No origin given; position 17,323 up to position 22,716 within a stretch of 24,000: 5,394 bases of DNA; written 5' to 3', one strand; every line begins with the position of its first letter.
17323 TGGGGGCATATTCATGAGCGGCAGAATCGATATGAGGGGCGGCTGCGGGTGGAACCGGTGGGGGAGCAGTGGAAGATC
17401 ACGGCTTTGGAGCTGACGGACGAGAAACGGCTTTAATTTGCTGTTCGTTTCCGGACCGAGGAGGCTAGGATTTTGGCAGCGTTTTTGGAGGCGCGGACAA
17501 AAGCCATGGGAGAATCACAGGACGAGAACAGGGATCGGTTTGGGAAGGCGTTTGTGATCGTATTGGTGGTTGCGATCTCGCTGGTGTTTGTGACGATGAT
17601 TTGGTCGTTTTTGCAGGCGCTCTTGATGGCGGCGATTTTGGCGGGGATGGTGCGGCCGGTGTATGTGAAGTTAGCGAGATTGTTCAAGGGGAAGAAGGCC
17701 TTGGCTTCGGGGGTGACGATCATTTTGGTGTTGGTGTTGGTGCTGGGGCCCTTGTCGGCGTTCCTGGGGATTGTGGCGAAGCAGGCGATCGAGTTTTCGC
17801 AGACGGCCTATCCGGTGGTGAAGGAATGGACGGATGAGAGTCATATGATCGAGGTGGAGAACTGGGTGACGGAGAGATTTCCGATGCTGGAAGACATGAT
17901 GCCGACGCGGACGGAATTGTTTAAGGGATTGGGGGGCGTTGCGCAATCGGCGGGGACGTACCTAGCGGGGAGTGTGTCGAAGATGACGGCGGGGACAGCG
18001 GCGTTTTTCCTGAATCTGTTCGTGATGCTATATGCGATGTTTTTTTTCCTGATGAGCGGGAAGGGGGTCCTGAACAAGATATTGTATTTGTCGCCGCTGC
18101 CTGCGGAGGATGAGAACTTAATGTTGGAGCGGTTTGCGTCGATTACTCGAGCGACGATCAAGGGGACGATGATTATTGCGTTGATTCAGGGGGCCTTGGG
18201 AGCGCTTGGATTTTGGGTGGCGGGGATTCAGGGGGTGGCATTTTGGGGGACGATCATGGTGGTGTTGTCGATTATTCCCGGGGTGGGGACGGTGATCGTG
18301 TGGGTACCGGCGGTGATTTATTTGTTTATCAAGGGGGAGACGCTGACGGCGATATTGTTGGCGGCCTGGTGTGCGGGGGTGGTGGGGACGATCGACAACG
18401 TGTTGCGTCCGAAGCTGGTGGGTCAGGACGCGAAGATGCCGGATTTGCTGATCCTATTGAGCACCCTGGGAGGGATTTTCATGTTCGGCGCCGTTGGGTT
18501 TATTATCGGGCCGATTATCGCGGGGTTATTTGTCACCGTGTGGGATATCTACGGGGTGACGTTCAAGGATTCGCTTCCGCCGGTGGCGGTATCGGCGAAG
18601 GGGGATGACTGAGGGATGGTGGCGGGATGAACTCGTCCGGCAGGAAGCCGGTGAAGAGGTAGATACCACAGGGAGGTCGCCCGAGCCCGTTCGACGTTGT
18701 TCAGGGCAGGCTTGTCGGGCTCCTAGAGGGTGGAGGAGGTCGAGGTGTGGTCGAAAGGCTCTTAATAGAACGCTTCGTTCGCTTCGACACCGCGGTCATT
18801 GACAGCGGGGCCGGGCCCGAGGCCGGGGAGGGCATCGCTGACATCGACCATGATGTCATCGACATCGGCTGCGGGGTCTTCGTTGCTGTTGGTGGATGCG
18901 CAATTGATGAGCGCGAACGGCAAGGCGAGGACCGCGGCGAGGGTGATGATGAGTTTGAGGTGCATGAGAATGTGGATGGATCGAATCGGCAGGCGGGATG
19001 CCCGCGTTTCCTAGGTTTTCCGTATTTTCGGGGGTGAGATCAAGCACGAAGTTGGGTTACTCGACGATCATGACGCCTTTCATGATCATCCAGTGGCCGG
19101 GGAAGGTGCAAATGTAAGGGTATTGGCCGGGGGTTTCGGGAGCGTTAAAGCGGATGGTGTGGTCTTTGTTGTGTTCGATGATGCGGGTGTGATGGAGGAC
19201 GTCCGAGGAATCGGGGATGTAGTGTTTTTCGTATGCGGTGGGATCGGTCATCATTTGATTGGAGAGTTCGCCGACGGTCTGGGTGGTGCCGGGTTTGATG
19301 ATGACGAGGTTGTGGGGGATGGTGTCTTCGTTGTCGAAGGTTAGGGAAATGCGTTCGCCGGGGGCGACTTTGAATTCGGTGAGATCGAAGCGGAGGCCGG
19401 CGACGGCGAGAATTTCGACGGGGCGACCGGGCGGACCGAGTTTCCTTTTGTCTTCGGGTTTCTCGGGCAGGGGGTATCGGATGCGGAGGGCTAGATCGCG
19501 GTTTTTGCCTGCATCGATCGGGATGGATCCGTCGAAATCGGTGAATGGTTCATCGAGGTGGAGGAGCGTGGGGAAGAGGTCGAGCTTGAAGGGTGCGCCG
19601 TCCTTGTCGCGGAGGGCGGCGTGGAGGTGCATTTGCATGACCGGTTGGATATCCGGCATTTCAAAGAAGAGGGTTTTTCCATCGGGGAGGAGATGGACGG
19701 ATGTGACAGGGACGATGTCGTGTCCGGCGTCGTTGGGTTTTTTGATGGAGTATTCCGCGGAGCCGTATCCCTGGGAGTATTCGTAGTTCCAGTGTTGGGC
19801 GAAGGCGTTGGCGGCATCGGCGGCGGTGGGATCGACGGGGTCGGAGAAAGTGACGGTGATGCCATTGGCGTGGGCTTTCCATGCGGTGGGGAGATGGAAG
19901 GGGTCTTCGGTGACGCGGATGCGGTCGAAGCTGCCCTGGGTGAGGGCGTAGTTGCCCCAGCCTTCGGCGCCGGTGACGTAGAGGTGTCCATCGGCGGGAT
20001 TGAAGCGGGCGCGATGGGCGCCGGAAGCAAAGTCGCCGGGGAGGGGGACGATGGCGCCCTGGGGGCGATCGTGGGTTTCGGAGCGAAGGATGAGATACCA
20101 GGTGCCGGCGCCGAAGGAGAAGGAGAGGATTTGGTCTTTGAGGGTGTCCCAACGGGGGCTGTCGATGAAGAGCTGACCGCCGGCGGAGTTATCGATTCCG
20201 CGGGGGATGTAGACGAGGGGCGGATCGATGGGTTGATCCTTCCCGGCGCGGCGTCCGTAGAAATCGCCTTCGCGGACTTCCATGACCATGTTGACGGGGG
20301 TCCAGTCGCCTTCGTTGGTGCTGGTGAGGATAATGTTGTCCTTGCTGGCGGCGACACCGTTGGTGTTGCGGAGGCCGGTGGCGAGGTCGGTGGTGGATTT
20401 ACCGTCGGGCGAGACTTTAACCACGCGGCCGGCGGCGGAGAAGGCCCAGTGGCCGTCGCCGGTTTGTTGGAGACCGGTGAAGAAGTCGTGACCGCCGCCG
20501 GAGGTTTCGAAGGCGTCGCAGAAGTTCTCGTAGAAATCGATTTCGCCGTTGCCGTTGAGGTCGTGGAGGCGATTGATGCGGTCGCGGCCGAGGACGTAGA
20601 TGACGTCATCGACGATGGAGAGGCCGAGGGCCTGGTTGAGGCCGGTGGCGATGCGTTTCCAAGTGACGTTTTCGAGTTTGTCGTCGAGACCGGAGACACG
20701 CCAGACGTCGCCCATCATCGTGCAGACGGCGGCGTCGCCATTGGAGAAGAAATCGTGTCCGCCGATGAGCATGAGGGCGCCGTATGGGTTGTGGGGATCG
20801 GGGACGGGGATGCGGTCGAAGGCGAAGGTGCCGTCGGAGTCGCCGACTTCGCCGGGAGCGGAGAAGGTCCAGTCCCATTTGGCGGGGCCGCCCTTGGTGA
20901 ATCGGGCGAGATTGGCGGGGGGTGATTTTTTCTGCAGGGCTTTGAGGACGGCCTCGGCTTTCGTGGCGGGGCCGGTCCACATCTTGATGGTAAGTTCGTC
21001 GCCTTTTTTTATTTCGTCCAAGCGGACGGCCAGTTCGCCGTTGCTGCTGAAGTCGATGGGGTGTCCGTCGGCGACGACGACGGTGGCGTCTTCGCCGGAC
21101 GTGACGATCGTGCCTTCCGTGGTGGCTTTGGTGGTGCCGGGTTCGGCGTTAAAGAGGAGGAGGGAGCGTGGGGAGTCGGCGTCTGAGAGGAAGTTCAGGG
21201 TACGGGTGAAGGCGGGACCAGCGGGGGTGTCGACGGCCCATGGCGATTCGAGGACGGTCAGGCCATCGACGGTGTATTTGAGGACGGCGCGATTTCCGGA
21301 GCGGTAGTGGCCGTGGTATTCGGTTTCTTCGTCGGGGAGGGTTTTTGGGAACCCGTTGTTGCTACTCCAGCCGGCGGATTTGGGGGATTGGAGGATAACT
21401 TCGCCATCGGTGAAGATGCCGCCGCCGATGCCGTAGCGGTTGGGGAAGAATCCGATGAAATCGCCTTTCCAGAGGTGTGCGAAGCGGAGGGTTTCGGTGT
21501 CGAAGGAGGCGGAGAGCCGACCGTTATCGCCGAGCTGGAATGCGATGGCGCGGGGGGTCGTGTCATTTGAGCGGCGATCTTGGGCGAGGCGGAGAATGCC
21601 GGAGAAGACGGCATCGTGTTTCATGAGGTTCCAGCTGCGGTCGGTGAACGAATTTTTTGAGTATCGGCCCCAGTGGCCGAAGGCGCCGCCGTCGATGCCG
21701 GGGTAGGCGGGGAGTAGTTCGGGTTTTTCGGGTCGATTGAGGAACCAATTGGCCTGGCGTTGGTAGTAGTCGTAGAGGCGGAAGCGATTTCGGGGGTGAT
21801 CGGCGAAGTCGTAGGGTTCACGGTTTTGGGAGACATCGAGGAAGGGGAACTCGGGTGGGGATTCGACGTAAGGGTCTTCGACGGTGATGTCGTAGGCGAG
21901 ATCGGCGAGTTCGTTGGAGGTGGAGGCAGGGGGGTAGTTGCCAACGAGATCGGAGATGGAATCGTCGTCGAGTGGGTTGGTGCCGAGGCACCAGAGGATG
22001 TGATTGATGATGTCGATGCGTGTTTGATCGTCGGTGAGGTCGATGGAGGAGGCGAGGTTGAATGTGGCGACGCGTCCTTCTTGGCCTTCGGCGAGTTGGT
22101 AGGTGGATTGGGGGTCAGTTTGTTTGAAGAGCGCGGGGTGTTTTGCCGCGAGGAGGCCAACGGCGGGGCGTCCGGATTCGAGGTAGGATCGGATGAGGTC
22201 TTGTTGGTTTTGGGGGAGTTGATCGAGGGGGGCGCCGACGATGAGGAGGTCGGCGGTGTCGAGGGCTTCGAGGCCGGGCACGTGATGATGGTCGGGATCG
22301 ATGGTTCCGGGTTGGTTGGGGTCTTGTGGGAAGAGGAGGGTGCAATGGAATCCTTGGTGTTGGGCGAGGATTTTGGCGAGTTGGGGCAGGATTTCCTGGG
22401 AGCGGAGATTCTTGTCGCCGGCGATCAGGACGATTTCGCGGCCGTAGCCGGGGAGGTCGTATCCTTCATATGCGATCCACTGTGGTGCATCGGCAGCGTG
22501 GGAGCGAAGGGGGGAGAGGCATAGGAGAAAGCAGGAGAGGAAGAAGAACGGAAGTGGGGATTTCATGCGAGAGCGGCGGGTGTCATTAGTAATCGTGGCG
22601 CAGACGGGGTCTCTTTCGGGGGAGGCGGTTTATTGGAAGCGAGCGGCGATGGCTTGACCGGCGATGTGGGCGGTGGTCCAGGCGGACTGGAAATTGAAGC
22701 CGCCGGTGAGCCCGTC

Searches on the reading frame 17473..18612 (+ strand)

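Call 44: search_protein_families(library=pfam, proteins=[window:17473-18612:+], max_evalue=0.001)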
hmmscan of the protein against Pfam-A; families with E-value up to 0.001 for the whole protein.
window:17473-18612:+ (379 aa): 1 family
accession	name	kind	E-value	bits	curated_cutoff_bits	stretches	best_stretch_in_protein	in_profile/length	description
PF01594.21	AI-2E_transport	-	6.4e-47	160.8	34.3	1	30-358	4-324/327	AI-2E family transporter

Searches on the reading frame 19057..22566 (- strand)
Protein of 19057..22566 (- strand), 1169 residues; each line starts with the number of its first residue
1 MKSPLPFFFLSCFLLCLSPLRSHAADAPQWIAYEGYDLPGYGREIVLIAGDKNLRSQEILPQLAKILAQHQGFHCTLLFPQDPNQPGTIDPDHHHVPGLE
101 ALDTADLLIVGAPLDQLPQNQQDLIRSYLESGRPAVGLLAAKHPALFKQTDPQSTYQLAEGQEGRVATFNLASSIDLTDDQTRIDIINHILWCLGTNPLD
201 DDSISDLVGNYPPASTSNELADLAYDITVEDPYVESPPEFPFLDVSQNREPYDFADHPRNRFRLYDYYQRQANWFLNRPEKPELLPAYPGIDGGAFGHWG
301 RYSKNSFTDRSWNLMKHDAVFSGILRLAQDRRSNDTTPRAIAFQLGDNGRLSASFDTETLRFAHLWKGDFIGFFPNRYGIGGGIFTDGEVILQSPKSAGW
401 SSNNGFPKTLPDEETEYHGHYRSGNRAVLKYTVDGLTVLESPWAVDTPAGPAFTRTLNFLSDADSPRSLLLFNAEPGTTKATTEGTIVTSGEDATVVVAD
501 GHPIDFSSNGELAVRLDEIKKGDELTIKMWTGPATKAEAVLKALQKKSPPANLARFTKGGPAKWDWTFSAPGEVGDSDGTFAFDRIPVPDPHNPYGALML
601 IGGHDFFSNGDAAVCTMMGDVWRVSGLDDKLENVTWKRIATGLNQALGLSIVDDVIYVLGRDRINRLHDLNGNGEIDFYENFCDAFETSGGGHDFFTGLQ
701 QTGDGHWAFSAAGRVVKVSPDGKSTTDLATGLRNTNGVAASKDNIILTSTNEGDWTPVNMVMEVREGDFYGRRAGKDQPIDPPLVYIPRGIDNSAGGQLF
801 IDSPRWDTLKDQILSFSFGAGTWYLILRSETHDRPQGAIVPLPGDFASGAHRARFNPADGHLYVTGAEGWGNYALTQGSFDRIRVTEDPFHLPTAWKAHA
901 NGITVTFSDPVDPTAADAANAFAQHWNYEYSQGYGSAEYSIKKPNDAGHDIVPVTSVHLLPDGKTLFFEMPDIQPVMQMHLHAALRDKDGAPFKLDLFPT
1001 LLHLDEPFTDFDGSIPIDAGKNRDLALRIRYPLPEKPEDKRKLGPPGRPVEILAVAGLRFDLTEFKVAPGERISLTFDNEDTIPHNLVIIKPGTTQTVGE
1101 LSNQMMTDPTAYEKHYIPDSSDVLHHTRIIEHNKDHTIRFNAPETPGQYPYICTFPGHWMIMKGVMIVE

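Call 44: search_protein_families(library=pfam, proteins=[window:19057-22566:-], max_evalue=0.001)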
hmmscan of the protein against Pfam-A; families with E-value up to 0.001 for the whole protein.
window:19057-22566:- (1169 aa): 3 families
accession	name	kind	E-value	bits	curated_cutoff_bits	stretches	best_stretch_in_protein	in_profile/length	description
PF20601.3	DUF6797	-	2.4e-19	70.4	24.9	1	353-440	1-96/96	Domain of unknown function (DUF6797)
PF00127.26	Copper-bind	-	2.2e-09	38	21.2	1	1057-1169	11-99/99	Copper binding proteins, plastocyanin/azurin family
PF13473.12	Cupredoxin_1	-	3.6e-05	24.2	27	0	1059-1168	31-104/104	Cupredoxin-like domain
